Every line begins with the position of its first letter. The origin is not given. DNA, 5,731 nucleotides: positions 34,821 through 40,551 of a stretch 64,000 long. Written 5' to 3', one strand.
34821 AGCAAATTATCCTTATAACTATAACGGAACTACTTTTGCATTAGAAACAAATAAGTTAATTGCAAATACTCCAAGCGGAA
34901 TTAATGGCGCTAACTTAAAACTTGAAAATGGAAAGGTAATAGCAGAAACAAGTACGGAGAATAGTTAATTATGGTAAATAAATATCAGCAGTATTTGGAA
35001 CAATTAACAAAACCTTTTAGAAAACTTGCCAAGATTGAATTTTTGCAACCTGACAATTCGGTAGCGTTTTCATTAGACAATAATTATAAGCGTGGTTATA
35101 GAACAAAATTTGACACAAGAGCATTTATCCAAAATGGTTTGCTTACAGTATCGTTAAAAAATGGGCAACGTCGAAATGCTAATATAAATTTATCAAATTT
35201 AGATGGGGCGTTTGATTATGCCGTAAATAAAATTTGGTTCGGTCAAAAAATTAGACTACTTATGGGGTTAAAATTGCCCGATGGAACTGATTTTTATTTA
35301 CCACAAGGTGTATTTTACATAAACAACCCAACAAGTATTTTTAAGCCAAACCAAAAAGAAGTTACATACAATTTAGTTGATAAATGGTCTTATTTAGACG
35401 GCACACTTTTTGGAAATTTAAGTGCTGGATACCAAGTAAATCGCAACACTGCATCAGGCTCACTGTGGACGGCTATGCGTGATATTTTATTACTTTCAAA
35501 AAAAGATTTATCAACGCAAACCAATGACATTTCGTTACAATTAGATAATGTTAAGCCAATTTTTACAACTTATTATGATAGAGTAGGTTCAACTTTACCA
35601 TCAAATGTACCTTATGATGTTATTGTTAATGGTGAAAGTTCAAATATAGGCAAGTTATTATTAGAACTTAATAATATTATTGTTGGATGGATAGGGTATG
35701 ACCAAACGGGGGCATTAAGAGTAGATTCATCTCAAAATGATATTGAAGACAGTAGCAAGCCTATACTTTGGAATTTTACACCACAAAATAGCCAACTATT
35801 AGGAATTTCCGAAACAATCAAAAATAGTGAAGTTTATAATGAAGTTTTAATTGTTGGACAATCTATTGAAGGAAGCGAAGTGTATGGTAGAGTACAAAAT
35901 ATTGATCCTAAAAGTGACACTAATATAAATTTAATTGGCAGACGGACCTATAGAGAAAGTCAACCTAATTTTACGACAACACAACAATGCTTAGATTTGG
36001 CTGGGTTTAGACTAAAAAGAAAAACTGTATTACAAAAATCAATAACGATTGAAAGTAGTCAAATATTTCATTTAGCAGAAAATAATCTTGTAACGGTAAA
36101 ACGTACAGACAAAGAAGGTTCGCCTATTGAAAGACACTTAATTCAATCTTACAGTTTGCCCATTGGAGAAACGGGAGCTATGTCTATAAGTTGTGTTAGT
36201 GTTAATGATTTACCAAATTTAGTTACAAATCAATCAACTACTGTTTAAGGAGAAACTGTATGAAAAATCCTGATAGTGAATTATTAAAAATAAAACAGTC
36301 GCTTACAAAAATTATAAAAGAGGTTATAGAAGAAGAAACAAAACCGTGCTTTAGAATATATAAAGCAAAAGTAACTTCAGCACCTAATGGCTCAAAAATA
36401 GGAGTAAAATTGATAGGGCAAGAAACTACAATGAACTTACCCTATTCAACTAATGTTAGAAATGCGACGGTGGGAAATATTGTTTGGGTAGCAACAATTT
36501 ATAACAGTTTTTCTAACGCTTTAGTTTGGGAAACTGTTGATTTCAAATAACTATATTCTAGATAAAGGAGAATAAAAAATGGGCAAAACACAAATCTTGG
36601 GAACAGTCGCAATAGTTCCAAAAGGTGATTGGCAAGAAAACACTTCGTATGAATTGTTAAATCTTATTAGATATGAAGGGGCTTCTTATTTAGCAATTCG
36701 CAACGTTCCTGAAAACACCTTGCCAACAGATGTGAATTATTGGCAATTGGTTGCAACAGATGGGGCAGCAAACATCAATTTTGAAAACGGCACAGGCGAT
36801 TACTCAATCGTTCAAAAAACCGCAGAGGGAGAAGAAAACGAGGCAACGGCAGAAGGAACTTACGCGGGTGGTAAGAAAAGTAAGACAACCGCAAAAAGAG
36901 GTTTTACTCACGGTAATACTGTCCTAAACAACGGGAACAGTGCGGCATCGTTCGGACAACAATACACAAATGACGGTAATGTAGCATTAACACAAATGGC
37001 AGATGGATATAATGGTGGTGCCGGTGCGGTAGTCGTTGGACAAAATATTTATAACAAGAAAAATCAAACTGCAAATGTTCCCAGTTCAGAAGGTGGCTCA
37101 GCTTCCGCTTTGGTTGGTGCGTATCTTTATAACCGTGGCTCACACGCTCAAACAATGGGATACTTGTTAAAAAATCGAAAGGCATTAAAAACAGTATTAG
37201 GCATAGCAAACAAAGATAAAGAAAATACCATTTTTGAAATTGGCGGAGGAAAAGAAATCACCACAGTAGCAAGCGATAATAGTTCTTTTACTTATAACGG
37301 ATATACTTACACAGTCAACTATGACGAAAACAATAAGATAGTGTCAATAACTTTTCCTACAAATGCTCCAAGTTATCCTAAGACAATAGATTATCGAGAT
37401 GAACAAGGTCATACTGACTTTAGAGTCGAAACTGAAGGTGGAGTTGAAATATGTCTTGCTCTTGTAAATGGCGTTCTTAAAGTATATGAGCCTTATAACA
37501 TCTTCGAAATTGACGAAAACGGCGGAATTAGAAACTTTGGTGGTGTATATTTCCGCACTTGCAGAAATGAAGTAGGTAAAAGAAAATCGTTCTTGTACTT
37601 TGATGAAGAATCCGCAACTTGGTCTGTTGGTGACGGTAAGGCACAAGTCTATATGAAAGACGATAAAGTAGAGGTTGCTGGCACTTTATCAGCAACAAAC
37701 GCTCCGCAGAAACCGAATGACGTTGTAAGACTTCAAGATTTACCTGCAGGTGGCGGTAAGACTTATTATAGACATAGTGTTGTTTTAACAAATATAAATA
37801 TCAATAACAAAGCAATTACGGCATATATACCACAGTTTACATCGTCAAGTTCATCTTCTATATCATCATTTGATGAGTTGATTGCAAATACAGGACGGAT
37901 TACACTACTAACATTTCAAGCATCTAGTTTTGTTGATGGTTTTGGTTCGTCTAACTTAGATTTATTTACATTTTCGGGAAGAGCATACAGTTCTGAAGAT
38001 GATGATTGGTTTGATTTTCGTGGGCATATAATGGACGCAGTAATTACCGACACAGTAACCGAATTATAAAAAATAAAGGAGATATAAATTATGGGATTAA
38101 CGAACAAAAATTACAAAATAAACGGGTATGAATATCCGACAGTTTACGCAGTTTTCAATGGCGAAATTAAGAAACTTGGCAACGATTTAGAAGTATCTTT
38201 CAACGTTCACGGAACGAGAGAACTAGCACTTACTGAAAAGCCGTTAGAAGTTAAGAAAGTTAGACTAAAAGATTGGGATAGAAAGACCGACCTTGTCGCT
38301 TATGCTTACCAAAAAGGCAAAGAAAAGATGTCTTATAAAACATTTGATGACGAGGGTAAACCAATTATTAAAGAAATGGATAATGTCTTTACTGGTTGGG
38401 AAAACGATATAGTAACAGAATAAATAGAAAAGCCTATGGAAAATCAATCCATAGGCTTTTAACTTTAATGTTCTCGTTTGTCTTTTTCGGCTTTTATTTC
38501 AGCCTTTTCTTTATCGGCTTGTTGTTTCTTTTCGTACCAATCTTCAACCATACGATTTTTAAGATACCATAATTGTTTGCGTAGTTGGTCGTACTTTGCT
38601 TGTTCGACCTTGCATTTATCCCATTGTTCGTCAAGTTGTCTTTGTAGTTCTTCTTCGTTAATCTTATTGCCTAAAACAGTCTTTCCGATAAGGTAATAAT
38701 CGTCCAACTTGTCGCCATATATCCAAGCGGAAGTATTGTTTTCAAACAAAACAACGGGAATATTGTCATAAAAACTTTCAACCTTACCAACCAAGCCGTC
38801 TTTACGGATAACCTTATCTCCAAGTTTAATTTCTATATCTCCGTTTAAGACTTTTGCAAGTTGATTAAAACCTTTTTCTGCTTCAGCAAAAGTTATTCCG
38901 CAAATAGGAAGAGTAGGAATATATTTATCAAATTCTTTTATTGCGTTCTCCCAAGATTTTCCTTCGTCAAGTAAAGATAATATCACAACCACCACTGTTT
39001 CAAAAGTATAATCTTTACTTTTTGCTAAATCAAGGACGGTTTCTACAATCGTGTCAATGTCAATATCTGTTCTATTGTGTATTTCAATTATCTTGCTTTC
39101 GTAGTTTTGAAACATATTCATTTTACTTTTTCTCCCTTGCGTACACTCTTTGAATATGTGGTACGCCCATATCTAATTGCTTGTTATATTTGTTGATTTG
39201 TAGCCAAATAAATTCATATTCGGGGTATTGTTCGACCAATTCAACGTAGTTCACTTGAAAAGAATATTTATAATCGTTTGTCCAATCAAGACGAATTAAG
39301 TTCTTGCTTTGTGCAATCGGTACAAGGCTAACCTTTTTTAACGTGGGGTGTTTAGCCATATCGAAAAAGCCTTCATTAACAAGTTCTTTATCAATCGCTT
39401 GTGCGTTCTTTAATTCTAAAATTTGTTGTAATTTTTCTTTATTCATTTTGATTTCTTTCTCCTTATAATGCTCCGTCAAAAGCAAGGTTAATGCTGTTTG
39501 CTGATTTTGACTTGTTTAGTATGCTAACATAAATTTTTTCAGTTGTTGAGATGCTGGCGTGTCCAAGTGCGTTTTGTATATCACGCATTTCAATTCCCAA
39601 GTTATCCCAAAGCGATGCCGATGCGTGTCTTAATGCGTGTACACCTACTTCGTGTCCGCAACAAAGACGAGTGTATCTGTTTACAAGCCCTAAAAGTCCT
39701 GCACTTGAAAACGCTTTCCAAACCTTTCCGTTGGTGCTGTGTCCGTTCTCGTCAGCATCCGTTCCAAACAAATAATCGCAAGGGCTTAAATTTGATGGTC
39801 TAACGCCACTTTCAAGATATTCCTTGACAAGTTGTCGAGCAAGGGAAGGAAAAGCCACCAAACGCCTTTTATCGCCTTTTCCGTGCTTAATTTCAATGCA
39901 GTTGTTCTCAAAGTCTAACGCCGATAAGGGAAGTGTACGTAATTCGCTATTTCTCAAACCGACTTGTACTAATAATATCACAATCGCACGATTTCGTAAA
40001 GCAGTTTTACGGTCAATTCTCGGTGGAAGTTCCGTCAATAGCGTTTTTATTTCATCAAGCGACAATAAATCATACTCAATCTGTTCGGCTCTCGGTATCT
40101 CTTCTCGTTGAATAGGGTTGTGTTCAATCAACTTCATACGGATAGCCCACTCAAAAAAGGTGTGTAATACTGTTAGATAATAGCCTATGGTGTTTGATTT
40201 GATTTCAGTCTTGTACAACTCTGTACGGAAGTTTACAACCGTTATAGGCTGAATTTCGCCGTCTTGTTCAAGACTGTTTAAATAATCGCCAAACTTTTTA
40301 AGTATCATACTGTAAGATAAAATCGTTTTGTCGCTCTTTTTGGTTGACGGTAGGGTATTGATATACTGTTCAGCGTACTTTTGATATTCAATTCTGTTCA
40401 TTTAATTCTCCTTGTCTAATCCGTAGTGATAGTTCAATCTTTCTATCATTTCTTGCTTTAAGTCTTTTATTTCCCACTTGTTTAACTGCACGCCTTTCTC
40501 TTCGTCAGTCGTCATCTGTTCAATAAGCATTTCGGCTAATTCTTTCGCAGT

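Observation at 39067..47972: Dense, strictly single-orientation array of the hexamer GAACAG confined to the leftward accessory block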

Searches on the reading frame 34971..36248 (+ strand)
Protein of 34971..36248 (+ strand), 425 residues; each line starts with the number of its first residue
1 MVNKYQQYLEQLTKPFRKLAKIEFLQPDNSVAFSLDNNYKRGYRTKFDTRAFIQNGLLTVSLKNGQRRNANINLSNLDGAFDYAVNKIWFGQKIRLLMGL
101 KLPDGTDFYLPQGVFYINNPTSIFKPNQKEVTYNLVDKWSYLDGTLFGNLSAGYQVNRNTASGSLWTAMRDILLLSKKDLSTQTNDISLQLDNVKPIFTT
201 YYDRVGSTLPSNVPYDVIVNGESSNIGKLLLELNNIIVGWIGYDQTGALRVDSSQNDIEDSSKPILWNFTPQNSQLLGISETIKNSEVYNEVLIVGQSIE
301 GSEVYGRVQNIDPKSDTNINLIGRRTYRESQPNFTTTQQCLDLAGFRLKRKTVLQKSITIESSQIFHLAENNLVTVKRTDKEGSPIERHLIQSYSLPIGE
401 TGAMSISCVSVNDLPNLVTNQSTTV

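Call 9: search_protein_families(library=phrogs, proteins=[window:34971-36248:+], max_evalue=0.00001)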
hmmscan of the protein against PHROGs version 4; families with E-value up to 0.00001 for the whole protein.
window:34971-36248:+ (425 aa): 1 family
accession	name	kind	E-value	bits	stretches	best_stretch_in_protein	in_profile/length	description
phrog_1887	-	tail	3.8e-32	113.1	1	3-406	287-650/670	tail protein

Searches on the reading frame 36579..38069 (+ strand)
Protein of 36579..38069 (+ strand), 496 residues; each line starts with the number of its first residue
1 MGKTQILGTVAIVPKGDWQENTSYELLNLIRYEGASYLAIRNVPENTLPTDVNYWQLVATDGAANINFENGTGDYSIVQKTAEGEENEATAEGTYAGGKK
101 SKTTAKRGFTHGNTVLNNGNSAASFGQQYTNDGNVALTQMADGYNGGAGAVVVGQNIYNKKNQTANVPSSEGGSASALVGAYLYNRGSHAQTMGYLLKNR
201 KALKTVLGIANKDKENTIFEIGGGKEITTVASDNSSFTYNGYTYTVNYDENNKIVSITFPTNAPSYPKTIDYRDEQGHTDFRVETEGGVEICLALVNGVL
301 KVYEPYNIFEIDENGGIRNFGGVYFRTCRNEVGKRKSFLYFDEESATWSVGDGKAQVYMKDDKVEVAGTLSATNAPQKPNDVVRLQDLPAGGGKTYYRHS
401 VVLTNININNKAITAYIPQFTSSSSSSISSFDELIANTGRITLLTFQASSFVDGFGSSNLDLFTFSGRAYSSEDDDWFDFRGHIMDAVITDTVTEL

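Call 9: search_protein_families(library=phrogs, proteins=[window:36579-38069:+], max_evalue=0.00001)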
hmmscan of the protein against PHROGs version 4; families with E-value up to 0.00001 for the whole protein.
window:36579-38069:+ (496 aa): 1 family
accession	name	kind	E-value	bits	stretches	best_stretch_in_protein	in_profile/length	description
phrog_5073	-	tail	1.5e-06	28.5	1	2-63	202-262/519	tail fiber protein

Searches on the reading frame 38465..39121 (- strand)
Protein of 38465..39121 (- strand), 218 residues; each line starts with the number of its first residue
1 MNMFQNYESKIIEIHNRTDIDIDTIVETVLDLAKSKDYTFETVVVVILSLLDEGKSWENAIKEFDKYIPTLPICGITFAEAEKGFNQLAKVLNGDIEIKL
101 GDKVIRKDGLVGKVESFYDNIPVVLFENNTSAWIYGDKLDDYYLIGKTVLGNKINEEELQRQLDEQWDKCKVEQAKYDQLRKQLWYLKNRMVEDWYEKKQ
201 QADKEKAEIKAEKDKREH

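Call 5: search_protein_families(library=pfam, proteins=[window:38465-39121:-], max_evalue=0.01)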
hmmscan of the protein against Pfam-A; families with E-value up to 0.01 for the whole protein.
window:38465-39121:- (218 aa): 0 families

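Call 6: search_protein_families(library=phrogs, proteins=[window:38465-39121:-], max_evalue=0.001)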
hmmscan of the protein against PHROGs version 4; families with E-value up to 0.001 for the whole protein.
window:38465-39121:- (218 aa): 0 families

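Call 78: search_protein_families(library=ncbifam, proteins=[window:38465-39121:-], max_evalue=0.01)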
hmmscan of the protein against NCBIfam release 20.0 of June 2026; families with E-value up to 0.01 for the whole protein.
window:38465-39121:- (218 aa): 1 family
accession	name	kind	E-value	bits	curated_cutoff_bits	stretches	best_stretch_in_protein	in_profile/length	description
TIGR01843.1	type_I_hlyD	subfamily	0.0099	14.9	208.65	0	148-215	196-263/422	HlyD family type I secretion periplasmic adaptor subunit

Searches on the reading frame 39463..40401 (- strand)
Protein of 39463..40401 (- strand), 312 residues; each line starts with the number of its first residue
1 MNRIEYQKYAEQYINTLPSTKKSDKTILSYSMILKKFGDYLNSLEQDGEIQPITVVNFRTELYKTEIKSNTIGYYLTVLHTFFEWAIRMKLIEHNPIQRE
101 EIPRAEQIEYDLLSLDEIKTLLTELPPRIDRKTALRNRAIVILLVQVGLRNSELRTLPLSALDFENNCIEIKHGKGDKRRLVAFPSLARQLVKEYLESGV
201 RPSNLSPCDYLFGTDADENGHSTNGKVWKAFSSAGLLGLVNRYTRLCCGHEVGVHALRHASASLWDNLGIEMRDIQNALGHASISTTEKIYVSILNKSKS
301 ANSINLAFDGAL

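Call 5: search_protein_families(library=pfam, proteins=[window:39463-40401:-], max_evalue=0.01)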
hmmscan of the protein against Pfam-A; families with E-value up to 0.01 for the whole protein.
window:39463-40401:- (312 aa): 3 families
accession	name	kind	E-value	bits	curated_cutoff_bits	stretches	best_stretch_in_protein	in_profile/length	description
PF00589.27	Phage_integrase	-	5.3e-25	88.6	27.1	1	113-293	3-167/172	Phage integrase family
PF02899.23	Phage_int_SAM_1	-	2.5e-09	37.7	22.3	1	11-89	2-82/83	Phage integrase, N-terminal SAM-like domain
PF13102.12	Phage_int_SAM_5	-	1.5e-07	32.1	22.3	1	8-98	4-94/98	Phage integrase SAM-like domain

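Call 6: search_protein_families(library=phrogs, proteins=[window:39463-40401:-], max_evalue=0.001)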
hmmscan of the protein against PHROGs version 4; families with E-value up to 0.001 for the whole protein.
window:39463-40401:- (312 aa): 3 families
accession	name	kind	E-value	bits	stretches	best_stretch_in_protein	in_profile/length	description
phrog_1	-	integration and excision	1.8e-43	150.8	1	8-295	168-436/611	integrase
phrog_216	-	integration and excision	2.1e-28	100.3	1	73-303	16-233/301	integrase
phrog_7685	-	integration and excision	7.3e-07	30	1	245-300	173-229/240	integrase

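Call 31: find_related_loci(query=window:39463-40401:-, collection=genome_contigs, flank=10000)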
Query window:39463-40401:- (312 aa) in genome_contigs; peptide patterns used: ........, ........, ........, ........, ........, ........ (x = any residue, [..] = any of these).
93 stretches matched a pattern; 3 encode a relative of the query (tblastn E <= 1e-3); 3 distinct loci.
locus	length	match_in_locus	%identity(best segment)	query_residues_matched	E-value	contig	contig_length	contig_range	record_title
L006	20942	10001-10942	61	1-312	9e-126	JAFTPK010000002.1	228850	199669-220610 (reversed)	MAG: Clostridia bacterium isolate RGIG4029 Roe_deer_Cecum-5__c95, whole genome shotgun sequence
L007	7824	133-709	83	121-312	2e-88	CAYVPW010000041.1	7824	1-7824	MAG TPA_asm: uncultured Christensenella sp. isolate SRP350583_co1_581 genome assembly, contig: NODE_15099_length_7824_co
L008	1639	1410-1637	96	1-76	8e-45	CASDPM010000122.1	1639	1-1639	uncultured Firmicutes bacterium isolate CO.B38.metabat-bins.215 genome assembly, contig: CO.B38.metabat-bins.215.fa_k141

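Call 32: find_related_loci(query=window:39463-40401:-, collection=viral_contigs, flank=10000)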
Query window:39463-40401:- (312 aa) in viral_contigs; peptide patterns used: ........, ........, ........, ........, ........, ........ (x = any residue, [..] = any of these).
6 stretches matched a pattern; 3 encode a relative of the query (tblastn E <= 1e-3); 3 distinct loci.
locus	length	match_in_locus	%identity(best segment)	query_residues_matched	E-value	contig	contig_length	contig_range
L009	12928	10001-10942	61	1-312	5e-126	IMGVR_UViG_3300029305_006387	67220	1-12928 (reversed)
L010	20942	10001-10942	61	1-312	5e-126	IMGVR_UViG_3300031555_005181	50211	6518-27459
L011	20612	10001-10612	20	82-294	1e-4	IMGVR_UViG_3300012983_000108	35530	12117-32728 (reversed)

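Call 41: find_related_loci(query=A1, collection=viral_contigs, flank=10000)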
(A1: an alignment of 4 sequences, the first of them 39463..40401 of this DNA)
Query A1 (312 aa) in viral_contigs; peptide patterns used: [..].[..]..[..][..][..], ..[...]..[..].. (x = any residue, [..] = any of these).
302 stretches matched a pattern; 5 encode a relative of the query (tblastn E <= 1e-3); 5 distinct loci.
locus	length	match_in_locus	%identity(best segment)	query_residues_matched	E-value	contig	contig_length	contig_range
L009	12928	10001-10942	61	1-312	6e-126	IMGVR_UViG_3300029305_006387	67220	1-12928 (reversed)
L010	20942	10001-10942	61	1-312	6e-126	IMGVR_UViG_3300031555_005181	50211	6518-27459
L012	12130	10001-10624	24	92-294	2e-11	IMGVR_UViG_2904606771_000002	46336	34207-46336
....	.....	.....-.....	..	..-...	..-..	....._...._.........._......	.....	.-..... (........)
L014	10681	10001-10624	24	92-294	3e-8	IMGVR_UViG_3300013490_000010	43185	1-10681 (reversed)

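Call 82: find_related_loci(query=A1, collection=metagenome_contigs, flank=10000)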
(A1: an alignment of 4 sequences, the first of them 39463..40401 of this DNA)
Query A1 (312 aa) in metagenome_contigs; peptide patterns used: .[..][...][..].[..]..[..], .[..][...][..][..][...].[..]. (x = any residue, [..] = any of these).
359 stretches matched a pattern; 3 encode a relative of the query (tblastn E <= 1e-3); 3 distinct loci.
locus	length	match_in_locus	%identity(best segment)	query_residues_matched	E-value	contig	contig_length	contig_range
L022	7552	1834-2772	56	1-309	4e-115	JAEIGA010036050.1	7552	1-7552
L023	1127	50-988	56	1-309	5e-124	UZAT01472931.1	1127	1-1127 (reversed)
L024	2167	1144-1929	26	25-289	9e-14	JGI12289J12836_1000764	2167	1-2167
